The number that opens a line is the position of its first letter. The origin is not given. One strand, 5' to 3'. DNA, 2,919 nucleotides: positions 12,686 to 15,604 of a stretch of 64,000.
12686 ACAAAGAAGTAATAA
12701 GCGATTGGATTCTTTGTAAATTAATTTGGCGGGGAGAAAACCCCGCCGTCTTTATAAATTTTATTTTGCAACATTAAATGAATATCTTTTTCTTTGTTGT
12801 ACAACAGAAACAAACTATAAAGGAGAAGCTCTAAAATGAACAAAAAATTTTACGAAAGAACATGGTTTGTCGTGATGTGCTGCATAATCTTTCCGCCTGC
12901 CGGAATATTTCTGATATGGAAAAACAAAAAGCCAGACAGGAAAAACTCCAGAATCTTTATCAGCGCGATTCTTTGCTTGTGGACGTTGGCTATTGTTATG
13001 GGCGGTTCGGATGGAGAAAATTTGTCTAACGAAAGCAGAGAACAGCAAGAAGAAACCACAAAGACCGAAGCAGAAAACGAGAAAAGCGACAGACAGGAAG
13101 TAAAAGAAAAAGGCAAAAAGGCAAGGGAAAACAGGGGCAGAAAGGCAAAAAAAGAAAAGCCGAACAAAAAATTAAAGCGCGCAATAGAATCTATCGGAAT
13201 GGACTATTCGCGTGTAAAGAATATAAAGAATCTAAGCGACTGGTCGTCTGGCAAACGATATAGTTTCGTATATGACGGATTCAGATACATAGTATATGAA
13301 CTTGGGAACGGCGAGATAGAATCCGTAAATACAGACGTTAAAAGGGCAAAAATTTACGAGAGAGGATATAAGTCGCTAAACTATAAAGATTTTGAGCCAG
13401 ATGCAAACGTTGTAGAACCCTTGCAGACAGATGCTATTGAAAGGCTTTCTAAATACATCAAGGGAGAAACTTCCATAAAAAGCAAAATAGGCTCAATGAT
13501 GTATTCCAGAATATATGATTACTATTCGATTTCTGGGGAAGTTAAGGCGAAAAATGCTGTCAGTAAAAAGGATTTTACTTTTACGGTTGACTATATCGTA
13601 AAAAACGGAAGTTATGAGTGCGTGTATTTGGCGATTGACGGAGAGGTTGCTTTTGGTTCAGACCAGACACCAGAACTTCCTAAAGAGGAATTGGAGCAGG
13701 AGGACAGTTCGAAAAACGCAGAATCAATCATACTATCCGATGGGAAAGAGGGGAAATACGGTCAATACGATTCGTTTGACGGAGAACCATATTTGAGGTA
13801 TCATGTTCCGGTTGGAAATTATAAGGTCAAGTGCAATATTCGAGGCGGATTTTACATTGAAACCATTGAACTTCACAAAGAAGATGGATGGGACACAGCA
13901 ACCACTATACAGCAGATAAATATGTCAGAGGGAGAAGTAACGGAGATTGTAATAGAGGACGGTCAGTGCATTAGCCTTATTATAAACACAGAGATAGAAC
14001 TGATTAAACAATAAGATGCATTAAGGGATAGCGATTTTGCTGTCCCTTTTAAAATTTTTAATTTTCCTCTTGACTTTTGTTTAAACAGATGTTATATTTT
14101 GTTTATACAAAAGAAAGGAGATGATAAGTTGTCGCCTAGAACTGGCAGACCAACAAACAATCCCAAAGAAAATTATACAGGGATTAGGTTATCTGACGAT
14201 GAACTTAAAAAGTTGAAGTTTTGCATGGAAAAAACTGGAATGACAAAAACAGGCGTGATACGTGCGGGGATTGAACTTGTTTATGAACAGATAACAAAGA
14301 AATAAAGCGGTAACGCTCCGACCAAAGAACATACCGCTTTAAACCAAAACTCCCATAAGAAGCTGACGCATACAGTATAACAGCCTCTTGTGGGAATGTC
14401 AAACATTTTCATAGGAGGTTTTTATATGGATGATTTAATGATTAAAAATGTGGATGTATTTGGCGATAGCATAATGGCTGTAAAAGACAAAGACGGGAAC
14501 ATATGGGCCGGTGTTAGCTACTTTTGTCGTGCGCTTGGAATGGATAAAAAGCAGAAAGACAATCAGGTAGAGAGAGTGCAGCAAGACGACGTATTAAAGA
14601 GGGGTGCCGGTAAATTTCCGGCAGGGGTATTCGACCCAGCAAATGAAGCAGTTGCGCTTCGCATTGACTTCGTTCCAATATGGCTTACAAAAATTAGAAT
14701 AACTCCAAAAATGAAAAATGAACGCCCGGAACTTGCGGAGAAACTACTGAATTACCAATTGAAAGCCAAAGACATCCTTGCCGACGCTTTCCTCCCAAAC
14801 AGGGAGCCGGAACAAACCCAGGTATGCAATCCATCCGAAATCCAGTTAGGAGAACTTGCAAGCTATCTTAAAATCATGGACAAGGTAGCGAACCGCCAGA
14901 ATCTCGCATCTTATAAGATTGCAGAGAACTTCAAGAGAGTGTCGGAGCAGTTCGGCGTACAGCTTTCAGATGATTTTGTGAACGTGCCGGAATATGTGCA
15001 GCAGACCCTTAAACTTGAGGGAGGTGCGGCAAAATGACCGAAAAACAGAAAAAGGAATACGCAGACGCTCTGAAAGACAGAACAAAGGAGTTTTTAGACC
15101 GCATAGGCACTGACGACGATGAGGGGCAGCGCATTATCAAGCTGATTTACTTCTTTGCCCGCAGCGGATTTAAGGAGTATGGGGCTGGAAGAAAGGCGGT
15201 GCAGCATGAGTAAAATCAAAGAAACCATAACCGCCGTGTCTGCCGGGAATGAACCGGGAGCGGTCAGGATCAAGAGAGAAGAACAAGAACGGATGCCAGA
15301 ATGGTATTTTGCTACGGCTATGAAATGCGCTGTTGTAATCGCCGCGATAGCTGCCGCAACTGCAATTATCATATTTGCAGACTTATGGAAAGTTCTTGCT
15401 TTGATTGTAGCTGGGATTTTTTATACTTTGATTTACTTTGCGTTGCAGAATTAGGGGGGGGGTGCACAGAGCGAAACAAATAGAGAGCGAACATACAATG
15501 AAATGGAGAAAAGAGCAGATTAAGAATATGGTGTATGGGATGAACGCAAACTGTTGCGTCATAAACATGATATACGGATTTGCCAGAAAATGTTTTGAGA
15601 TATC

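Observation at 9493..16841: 7.3 kb self-regulated accessory island wedged between the tail chaperone and the tape measure gene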

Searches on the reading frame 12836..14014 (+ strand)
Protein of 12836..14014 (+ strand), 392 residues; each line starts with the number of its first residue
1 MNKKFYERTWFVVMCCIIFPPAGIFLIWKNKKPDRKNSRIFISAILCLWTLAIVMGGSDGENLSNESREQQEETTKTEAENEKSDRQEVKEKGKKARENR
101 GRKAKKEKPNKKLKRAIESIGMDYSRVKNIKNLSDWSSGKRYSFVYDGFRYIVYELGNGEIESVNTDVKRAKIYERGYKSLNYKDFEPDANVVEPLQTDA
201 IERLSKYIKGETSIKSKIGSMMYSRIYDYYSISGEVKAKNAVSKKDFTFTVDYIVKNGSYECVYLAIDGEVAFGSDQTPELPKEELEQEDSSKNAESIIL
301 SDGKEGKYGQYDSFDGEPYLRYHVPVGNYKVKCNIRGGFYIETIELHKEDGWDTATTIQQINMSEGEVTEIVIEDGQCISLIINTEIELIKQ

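Call 6: search_protein_families(library=pfam, proteins=[window:12836-14014:+], max_evalue=0.01)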
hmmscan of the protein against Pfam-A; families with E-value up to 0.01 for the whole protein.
window:12836-14014:+ (392 aa): 1 family
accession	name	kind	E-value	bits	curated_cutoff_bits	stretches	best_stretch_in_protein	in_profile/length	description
PF16017.11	BTB_3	-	0.0044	17.4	22.3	0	207-258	42-92/106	BTB/POZ domain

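Call 8: search_protein_families(library=phrogs, proteins=[window:12836-14014:+], max_evalue=0.01)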
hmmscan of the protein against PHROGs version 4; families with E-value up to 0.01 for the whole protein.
window:12836-14014:+ (392 aa): 3 families
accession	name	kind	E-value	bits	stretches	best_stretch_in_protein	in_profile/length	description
phrog_3793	-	unknown function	0.00024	21.4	1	23-115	32-129/272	-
phrog_25932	-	unknown function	0.0011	19.7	1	24-108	13-95/219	-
phrog_14275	-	unknown function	0.0059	17.3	0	29-91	26-90/178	-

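Call 31: find_related_loci(query=window:12836-14011:+, collection=viral_contigs, flank=10000)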
Query window:12836-14011:+ (392 aa) in viral_contigs; peptide patterns used: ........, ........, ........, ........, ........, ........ (x = any residue, [..] = any of these).
25 stretches matched a pattern, but none encodes a relative of the query by tblastn (E <= 1e-3).

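Call 50: search_protein_families(library=padloc, proteins=[window:12836-14014:+], max_evalue=0.01)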
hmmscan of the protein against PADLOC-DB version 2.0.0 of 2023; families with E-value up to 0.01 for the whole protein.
window:12836-14014:+ (392 aa): 0 families

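Call 63: find_homologous_proteins(query=window:12836-14011:+, max_evalue=0.001)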
Query window:12836-14011:+ (392 aa): 53 proteins with E <= 0.001 among 2553 candidates.
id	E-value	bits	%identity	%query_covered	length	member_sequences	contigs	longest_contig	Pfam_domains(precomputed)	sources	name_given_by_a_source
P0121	4.9e-239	811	93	100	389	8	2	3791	-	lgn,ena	-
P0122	1.8e-230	783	90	100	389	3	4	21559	-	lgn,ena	-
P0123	9.0e-204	695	80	100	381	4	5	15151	-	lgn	-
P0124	8.4e-188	642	72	100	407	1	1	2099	-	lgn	-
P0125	1.5e-173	595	70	99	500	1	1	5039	PF13240.12,PF12773.14,PF13248.12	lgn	-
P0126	2.8e-165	568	74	89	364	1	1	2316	-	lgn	-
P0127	2.1e-159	549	75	87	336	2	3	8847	-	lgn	-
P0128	2.3e-157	542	73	89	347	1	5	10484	-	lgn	-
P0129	5.4e-156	538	84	72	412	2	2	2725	PF28006.1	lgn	-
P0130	1.2e-155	536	85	71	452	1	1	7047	-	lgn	-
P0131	9.4e-152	524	81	72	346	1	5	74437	-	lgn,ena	-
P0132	4.2e-150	518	72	85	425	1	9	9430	-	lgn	-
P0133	2.2e-147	509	81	72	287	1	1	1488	-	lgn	-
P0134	1.5e-143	497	59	98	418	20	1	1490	-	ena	-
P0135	3.2e-142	492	65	94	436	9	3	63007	PF13240.12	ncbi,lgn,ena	-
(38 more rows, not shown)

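Call 64: find_encoding_contigs(protein=P0122, flank=10000, max_places=2)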
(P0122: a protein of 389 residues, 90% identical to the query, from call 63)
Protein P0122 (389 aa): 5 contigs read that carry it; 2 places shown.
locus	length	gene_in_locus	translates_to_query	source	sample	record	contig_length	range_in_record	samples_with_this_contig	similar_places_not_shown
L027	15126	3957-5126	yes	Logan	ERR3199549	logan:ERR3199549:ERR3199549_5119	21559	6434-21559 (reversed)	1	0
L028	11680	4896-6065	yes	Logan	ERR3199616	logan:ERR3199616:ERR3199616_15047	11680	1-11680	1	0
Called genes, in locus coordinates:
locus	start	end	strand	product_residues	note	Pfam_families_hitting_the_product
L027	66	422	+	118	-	PF21732:DUF6864 (weak)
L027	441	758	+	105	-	PF09639:YjcQ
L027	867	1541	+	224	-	PF16729:DUF5067, PF11611:DUF4352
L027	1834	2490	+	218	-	PF09669:Phage_pRha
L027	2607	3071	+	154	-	-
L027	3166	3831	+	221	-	PF02368:Big_2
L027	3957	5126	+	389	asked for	-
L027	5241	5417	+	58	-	-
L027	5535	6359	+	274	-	PF10547:P22_AR_N, PF10552:ORF6C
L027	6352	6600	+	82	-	-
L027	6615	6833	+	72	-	-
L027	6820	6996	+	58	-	-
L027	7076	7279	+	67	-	-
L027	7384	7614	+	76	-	-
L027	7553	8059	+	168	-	-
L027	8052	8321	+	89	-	-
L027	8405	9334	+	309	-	-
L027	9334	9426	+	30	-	-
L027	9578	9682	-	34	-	-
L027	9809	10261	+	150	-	-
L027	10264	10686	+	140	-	-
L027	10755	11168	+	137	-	-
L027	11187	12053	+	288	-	-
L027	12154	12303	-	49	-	-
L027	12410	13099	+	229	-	-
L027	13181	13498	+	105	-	-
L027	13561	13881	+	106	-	-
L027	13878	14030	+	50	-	-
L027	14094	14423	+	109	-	-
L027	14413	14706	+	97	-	-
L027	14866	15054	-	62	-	-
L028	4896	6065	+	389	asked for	-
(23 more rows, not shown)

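Call 65: find_encoding_contigs(protein=P0131, flank=10000, max_places=2)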
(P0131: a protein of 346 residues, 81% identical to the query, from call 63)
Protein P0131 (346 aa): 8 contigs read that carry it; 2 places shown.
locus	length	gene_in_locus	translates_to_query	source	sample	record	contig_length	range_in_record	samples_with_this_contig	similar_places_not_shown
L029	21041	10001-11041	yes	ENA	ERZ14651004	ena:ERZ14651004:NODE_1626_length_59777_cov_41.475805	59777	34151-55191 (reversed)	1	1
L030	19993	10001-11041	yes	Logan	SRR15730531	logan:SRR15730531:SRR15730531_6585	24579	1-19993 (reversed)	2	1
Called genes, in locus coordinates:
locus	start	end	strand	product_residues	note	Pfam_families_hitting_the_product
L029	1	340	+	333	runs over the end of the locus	PF01183:Glyco_hydro_25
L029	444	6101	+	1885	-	-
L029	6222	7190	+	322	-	-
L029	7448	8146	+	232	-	-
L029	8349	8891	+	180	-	-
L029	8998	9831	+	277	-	-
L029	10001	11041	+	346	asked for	-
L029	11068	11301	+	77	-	-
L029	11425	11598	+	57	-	PF01402:RHH_1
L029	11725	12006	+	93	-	-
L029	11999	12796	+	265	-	PF10547:P22_AR_N, PF10552:ORF6C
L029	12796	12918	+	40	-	-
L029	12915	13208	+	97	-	PF01844:HNH, PF14279:HNH_5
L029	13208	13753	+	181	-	PF08769:Spo0A_C (faint)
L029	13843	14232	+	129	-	-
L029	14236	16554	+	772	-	-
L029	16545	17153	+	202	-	-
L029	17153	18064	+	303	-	PF17957:Big_7 (faint), PF19077:Big_13 (weak), PF09136:Glucodextran_B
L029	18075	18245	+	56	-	-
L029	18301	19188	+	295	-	PF14301:DUF4376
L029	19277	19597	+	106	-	PF06541:ABC_trans_CmpB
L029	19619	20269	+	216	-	-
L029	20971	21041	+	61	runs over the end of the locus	-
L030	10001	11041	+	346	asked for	-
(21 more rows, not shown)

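Call 66: find_encoding_contigs(protein=P0135, flank=10000, max_places=2)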
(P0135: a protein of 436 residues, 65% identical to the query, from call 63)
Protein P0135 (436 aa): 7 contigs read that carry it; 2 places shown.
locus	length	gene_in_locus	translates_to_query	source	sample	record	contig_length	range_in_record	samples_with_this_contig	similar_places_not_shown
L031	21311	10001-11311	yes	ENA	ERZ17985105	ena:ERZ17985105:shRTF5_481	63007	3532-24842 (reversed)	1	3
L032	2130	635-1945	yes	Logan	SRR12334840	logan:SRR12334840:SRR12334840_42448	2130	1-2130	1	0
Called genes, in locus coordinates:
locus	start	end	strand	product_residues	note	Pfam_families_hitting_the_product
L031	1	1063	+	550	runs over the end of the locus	PF16962:ABC_export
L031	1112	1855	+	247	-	PF13566:DUF4130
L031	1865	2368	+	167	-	PF00293:NUDIX, PF14815:NUDIX_4 (faint)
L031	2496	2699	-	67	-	PF00313:CSD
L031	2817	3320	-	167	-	PF18988:DUF5721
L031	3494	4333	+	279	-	PF02645:DegV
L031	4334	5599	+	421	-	PF08245:Mur_ligase_M (faint), PF02875:Mur_ligase_C, PF27239:FOL3_C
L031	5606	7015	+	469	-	PF01554:MatE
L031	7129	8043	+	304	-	PF00005:ABC_tran, PF13304:AAA_21 (weak), PF13732:DrrA1-3_C (weak)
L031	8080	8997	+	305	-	PF01061:ABC2_membrane, PF12698:ABC2_membrane_3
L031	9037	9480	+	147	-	PF04397:LytTR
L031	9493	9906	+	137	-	PF11457:DUF3021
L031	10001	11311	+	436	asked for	PF13240:Zn_Ribbon_1 (weak)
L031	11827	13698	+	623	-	PF00488:MutS_V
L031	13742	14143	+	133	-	PF15571:Imm44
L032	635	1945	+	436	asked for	PF13240:Zn_Ribbon_1 (weak)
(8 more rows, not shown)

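Call 79: predict_structure(alignment_id=A6)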
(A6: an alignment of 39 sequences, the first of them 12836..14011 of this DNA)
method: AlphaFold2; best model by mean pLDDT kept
length: 392 residues; sequences in the alignment: 39
mean_pLDDT: 80.0   pTM: 0.66
mean pLDDT of the five models: 80.0, 79.9, 78.8, 78.2, 78.0
residues with pLDDT >= 90: 221; 70-90: 89; 50-70: 25; < 50: 57
segments of 3 or more residues with pLDDT < 50: 57-108, 291-294
pLDDT, mean of each block of 10 residues (from residue 1): 67 78 72 59 75 53 26 25 27 28 40 95 96 90 95 91 94 95 94 94 89 86 95 91 86 95 96 95 81 68 92 91 96 92 93 93 94 97 92 91
secondary structure, 60 per line:
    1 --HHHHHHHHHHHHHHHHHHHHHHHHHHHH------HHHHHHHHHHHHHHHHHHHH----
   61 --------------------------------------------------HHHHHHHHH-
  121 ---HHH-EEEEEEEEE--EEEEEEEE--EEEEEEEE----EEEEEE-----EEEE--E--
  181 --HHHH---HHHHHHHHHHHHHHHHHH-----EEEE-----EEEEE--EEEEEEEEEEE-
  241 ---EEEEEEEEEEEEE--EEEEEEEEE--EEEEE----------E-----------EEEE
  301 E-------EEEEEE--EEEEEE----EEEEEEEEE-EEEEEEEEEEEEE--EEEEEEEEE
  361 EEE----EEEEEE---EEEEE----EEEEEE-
elements in order: H3-30 H37-56 H111-119 E128-136 E139-146 E149-156 E161-166 E172-175 H183-186 H190-207 E213-216 E222-226 E229-239 E244-256 E259-267 E270-274 E297-301 E309-314 E317-322 E327-335 E337-349 E352-363 E368-373 E377-381 E386-391

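Call 84: fold_search(model_id=the predicted structure, library=pdb)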
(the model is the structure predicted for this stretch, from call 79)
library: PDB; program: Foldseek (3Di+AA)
matches with E <= 10: 969; with E <= 0.001: 1
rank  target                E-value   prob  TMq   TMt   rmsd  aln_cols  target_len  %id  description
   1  8xcj_F                2.5e-06  0.77  0.09  0.08  32.5       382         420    9  Open State of central tail fiber of bacteriophage lambda upon binding to LamB (gpJ713-LamB complex) (released 2024-05-01)
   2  7kwb_A                6.2e-03  0.25  0.12  0.12  25.0       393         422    9  Surface glycan-binding protein B from Bacteroides thetaiotaomicron (released 2021-02-17)
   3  6x04_C                8.9e-03  0.41  0.11  0.13  20.6       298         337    7  Nup133 (aa55-481) from S. cerevisiae bound by VHH-SAN5 (released 2020-12-09)
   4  7eym_A                9.9e-03  0.98  0.12  0.39  20.2       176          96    6  Crystal structure of Vibrio cholerae ppnP (released 2022-02-09)
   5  7eym_B                1.1e-02  0.97  0.12  0.40  21.3       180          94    7  Crystal structure of Vibrio cholerae ppnP (released 2022-02-09)
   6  4bl3_B                1.4e-02  0.63  0.13  0.09  20.6       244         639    8  Crystal structure of PBP2a clinical mutant N146K from MRSA (released 2014-05-21)
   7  6x04_G                1.7e-02  0.35  0.11  0.13  19.7       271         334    8  Nup133 (aa55-481) from S. cerevisiae bound by VHH-SAN5 (released 2020-12-09)
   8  5m19_A                1.9e-02  0.63  0.14  0.09  20.1       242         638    9  Crystal structure of PBP2a from MRSA in the presence of Oxacillin ligand (released 2017-02-08)
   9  6x04_K                2.0e-02  0.33  0.11  0.13  19.7       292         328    8  Nup133 (aa55-481) from S. cerevisiae bound by VHH-SAN5 (released 2020-12-09)
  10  6h5o_B                2.3e-02  0.51  0.13  0.08  20.9       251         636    7  Crystal structure of PBP2a from MRSA in complex with piperacillin at active site. (released 2019-08-14)
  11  6x05_A                2.3e-02  0.28  0.12  0.12  20.9       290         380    9  Nup133 (aa55-481) from S. cerevisiae bound by VHH-SAN4 (released 2020-12-09)
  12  6x04_A                2.9e-02  0.25  0.11  0.12  20.5       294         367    8  Nup133 (aa55-481) from S. cerevisiae bound by VHH-SAN5 (released 2020-12-09)
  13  7tbi_Q2               3.1e-02  0.28  0.12  0.06  20.8       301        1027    9  Composite structure of the S. cerevisiae nuclear pore complex (NPC) (released 2022-06-15)
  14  9cyn_C                3.2e-02  0.23  0.11  0.15  21.8       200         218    6  Flagellar filament sheath protein FlaA1 (released 2026-03-18)
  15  6h5o_A                3.6e-02  0.41  0.13  0.09  21.0       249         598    8  Crystal structure of PBP2a from MRSA in complex with piperacillin at active site. (released 2019-08-14)
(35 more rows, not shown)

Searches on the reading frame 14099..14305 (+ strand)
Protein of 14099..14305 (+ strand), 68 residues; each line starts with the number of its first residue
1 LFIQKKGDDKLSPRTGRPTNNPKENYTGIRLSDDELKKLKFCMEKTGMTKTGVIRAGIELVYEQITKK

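Call 6: search_protein_families(library=pfam, proteins=[window:14099-14305:+], max_evalue=0.01)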
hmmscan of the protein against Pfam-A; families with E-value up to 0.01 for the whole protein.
window:14099-14305:+ (68 aa): 0 families

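Call 8: search_protein_families(library=phrogs, proteins=[window:14099-14305:+], max_evalue=0.01)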
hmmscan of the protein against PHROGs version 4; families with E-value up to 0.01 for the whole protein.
window:14099-14305:+ (68 aa): 1 family
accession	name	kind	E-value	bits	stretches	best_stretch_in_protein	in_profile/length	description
phrog_876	-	transcription regulation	4e-16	60.3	1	2-67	45-110/239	transcriptional repressor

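Call 51: search_solved_structures(query=window:14129-14305:+, max_evalue=1)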
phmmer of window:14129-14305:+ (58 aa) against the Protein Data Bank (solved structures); distinct sequences matched with E-value up to 1: 0.

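Call 52: search_protein_families(library=pfam, proteins=[window:14129-14305:+], max_evalue=1)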
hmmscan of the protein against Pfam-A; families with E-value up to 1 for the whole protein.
window:14129-14305:+ (58 aa): 2 families
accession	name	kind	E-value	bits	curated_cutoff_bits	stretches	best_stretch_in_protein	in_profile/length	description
PF21983.2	NikA-like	-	0.063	13.9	27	1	13-41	3-31/72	Mobilization protein NikA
PF19514.5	MobC_2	-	0.11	12.6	27.5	1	4-41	10-48/140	MobC-like protein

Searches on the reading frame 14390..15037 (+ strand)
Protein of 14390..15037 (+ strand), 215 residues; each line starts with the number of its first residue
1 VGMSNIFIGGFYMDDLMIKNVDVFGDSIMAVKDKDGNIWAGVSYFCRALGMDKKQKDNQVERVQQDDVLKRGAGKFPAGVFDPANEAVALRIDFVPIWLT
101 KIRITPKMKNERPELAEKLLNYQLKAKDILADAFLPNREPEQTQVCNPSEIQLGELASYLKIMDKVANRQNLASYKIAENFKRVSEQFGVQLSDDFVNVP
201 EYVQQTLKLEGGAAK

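Call 6: search_protein_families(library=pfam, proteins=[window:14390-15037:+], max_evalue=0.01)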
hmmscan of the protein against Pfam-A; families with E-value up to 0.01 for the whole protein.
window:14390-15037:+ (215 aa): 1 family
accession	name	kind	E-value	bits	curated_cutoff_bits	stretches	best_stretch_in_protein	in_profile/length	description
PF10547.14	P22_AR_N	-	6.1e-13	49.4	30.7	1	20-135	2-110/115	P22_AR N-terminal domain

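Call 8: search_protein_families(library=phrogs, proteins=[window:14390-15037:+], max_evalue=0.01)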
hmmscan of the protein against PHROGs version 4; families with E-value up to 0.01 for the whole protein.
window:14390-15037:+ (215 aa): 1 family
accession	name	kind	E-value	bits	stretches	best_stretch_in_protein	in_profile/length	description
phrog_524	-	transcription regulation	1.1e-24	88.9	1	17-204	8-190/317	anti-repressor Ant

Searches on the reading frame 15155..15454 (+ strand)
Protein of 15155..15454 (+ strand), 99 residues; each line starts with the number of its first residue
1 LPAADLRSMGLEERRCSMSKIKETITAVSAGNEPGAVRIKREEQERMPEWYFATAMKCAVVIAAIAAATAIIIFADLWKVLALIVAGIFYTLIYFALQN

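Call 6: search_protein_families(library=pfam, proteins=[window:15155-15454:+], max_evalue=0.01)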
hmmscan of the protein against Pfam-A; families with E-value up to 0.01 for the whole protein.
window:15155-15454:+ (99 aa): 0 families

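Call 8: search_protein_families(library=phrogs, proteins=[window:15155-15454:+], max_evalue=0.01)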
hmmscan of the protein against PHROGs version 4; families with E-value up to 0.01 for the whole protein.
window:15155-15454:+ (99 aa): 0 families

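Call 50: search_protein_families(library=padloc, proteins=[window:15206-15454:+], max_evalue=0.01)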
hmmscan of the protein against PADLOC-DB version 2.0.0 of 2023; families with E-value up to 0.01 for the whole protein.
window:15206-15454:+ (82 aa): 0 families

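Call 52: search_protein_families(library=pfam, proteins=[window:15206-15454:+], max_evalue=1)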
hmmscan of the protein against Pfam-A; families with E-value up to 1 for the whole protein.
window:15206-15454:+ (82 aa): 1 family
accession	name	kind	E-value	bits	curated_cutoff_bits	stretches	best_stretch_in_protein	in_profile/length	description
PF10445.14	DUF2456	-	0.017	15.6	25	1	30-72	14-56/95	Protein of unknown function (DUF2456)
